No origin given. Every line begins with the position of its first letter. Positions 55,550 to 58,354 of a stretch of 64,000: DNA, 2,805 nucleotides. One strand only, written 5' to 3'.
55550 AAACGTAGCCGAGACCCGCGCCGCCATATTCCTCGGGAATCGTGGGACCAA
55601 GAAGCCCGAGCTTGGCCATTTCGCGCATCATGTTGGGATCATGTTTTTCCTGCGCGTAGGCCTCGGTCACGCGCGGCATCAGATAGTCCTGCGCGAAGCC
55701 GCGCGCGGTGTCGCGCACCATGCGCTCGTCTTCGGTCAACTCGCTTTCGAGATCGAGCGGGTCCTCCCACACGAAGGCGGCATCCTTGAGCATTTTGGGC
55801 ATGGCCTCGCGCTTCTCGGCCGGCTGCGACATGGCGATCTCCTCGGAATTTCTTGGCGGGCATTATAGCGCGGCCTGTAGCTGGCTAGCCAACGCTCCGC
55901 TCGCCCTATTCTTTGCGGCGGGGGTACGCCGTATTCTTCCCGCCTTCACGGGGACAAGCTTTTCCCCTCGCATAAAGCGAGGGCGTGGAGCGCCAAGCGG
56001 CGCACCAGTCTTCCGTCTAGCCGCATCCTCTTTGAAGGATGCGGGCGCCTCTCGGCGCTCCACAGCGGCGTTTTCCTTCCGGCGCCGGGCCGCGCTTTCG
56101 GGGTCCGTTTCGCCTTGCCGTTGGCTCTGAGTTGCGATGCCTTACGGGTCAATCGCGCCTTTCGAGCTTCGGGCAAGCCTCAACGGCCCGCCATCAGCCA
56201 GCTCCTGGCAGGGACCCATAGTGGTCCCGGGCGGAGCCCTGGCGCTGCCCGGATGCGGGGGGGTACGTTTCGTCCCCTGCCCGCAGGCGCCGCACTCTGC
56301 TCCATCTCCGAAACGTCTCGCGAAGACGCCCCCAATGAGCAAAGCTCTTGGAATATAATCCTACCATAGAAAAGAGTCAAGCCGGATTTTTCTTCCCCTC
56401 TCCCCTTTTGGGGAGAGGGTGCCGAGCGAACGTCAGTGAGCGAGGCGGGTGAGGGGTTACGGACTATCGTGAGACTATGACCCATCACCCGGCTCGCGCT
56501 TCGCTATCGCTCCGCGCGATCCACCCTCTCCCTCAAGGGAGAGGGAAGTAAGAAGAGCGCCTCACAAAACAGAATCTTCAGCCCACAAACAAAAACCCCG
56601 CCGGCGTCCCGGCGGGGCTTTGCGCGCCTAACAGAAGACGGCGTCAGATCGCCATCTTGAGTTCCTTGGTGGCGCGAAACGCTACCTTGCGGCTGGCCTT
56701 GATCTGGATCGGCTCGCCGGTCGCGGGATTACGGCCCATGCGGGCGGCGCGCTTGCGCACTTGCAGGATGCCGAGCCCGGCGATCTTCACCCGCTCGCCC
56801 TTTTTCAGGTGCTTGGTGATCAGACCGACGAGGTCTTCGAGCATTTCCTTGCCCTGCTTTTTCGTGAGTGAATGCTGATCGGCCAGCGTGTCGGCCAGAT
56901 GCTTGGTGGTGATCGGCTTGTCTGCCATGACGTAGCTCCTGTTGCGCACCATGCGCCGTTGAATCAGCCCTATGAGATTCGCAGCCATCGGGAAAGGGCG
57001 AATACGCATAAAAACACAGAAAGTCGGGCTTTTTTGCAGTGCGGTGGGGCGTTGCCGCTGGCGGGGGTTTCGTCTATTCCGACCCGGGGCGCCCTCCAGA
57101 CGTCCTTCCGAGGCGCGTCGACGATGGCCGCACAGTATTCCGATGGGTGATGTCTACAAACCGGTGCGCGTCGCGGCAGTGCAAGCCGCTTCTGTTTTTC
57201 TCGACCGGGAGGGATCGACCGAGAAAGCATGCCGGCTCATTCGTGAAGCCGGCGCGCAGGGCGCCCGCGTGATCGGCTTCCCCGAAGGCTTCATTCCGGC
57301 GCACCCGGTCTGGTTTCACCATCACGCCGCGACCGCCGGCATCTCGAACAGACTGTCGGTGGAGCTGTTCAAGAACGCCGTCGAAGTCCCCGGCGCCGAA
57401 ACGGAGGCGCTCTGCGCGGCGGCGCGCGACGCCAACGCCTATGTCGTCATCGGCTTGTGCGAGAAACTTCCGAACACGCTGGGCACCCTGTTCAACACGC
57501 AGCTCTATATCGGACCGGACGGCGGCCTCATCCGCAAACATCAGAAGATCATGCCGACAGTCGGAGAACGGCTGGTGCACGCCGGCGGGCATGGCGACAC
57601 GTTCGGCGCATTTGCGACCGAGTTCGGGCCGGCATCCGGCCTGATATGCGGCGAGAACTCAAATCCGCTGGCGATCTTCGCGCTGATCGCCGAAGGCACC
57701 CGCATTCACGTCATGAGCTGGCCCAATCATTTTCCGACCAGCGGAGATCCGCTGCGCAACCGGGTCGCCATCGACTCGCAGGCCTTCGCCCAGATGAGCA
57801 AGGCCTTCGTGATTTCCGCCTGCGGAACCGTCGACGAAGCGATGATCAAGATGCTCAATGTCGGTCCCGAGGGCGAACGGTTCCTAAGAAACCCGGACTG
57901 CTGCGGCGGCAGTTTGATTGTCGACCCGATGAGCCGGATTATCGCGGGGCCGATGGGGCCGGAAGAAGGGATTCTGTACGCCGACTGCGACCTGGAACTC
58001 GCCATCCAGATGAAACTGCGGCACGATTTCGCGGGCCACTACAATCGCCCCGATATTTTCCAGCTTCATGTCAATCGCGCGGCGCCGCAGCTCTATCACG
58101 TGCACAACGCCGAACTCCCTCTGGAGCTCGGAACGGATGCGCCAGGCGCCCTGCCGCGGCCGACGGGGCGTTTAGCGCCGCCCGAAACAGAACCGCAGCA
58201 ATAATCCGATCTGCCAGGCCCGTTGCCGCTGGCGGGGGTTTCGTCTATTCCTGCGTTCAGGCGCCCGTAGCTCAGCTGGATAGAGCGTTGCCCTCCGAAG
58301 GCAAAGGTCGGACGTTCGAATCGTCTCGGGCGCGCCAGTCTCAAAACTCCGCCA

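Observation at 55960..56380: Candidate ~390-nt highly structured non-coding RNA with its own sigma70 promoter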

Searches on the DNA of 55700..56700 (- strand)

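Call 4: search_rna_families(source=window, start=55700, end=56700, threshold=evalue, max_evalue=10, show_alignments=3)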
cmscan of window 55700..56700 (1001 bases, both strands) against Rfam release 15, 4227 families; matches with E-value up to 10: 19.
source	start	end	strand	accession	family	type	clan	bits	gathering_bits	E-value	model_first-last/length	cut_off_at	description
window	56389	56550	+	RF04119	MIR1858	Gene; miRNA;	-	29.2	137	0.011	1-197/197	no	MIR1858 microRNA precursor family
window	56391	56550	-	RF04119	MIR1858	Gene; miRNA;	-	28.5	137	0.016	1-197/197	no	MIR1858 microRNA precursor family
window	56584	56694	-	RF01772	rnk_pseudo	Cis-reg; leader;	-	23.7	55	0.17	1-108/108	no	Pseudomonas rnk leader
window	56434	56502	-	RF03778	mir-483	Gene; miRNA;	-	20.7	60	0.51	1-75/75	no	mir-483 microRNA precursor family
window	56438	56499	+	RF00848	mir-61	Gene; miRNA;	-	20.6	77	0.46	1-85/85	no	mir-61 microRNA precursor family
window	55984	56064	-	RF03878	mir-B6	Gene; miRNA;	-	20.6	89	6.5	1-83/83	no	mir-B6 microRNA precursor family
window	55976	56071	-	RF00802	mir-207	Gene; miRNA;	-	19.7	88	0.9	1-78/78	no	mir-207 microRNA precursor family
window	56584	56628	-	RF02067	STnc310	Gene; sRNA;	-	18.1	40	1.6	1-61/61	no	Salmonella enterica sRNA STnc310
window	55985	56064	+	RF04162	MIR9662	Gene; miRNA;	-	18.1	80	5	1-100/100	no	MIR9662 microRNA precursor family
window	56547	56621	+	RF01393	isrJ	Gene; sRNA;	-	17.7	37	1.8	1-75/75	no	isrJ Hfq binding RNA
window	56590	56658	-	RF02450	ncr1175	Gene; sRNA;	-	17.5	60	2.4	1-110/110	no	Bacillus sRNA ncr1175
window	55912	55974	+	RF02520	mir-965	Gene; miRNA;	-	17.1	43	2.3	1-76/76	no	mir-965 microRNA precursor family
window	56549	56621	+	RF02901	AaHKsRNA41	Gene; sRNA;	-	16.8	97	0.33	1-187/187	no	Aggregatibacter sRNA 41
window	56592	56623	-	RF00195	RsmY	Gene; sRNA;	CL00106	16.2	57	0.22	96-121/121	no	RsmY RNA family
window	56448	56489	+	RF03371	mir-4788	Gene; miRNA;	-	16.2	91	8.3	1-80/80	no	mir-4788 microRNA precursor family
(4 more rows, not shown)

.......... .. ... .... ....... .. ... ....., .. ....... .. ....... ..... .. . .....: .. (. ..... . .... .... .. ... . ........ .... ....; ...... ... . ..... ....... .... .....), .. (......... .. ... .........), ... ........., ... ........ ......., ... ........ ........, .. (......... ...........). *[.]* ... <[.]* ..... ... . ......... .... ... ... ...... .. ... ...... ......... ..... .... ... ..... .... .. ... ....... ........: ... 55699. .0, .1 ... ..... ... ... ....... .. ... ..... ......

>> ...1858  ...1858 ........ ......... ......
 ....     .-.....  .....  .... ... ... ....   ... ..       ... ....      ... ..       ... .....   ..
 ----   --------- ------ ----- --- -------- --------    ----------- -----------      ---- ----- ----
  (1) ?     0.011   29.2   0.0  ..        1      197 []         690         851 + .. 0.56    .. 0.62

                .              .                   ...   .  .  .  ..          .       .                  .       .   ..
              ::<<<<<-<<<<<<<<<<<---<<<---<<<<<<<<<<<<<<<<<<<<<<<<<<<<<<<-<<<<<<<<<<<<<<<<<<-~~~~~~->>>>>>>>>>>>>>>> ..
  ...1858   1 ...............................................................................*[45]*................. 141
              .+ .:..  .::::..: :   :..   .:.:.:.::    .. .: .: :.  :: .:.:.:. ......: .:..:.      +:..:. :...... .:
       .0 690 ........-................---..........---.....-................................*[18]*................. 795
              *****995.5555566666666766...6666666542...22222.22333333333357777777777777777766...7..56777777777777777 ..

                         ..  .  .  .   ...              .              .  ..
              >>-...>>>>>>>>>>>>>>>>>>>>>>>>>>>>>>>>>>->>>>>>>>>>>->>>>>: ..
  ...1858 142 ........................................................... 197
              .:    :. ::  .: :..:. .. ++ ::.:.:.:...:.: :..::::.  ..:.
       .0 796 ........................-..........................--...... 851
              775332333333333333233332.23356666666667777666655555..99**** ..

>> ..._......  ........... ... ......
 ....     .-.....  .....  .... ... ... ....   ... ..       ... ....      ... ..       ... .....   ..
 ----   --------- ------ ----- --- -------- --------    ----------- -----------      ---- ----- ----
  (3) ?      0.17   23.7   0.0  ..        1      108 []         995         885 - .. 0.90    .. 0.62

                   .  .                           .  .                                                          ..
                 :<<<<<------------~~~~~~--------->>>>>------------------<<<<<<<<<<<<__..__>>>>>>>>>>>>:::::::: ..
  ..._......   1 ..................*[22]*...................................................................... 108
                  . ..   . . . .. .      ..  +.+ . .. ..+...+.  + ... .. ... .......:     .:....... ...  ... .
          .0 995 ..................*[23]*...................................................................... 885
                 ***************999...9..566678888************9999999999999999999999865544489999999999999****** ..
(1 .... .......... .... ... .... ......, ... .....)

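Call 54: search_dna_similar(query=window:55900-56345:-, collection=plasmids, mode=distant, max_rows=30)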
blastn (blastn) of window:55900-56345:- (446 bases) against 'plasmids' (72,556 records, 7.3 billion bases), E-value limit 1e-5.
No match.

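Call 55: search_dna_similar(query=window:55900-56345:-, collection=phages, mode=distant, max_rows=15)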
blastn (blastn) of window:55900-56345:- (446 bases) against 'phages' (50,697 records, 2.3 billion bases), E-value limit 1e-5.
No match.

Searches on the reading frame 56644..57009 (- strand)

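Call 100: search_protein_families(library=pfam, proteins=[window:56644-57009:-], max_evalue=0.001)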
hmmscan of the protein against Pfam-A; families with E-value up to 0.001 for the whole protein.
window:56644-57009:- (121 aa): 2 families
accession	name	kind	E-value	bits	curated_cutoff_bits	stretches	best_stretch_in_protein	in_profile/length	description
PF00216.26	Bac_DNA_binding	-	5.7e-28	97.4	22.4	1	34-121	2-89/90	Bacterial DNA-binding protein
PF18291.6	HU-HIG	-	1.8e-07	31.7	26.2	1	28-119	27-116/125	HU domain fused to wHTH, Ig, or Glycine-rich motif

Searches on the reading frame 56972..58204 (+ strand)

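Call 100: search_protein_families(library=pfam, proteins=[window:56972-58204:+], max_evalue=0.001)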
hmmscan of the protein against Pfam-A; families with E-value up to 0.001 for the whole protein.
window:56972-58204:+ (410 aa): 1 family
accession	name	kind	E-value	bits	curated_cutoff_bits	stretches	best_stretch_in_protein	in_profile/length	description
PF00795.27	CN_hydrolase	-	1.2e-36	126.9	23.2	1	66-347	1-254/256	Carbon-nitrogen hydrolase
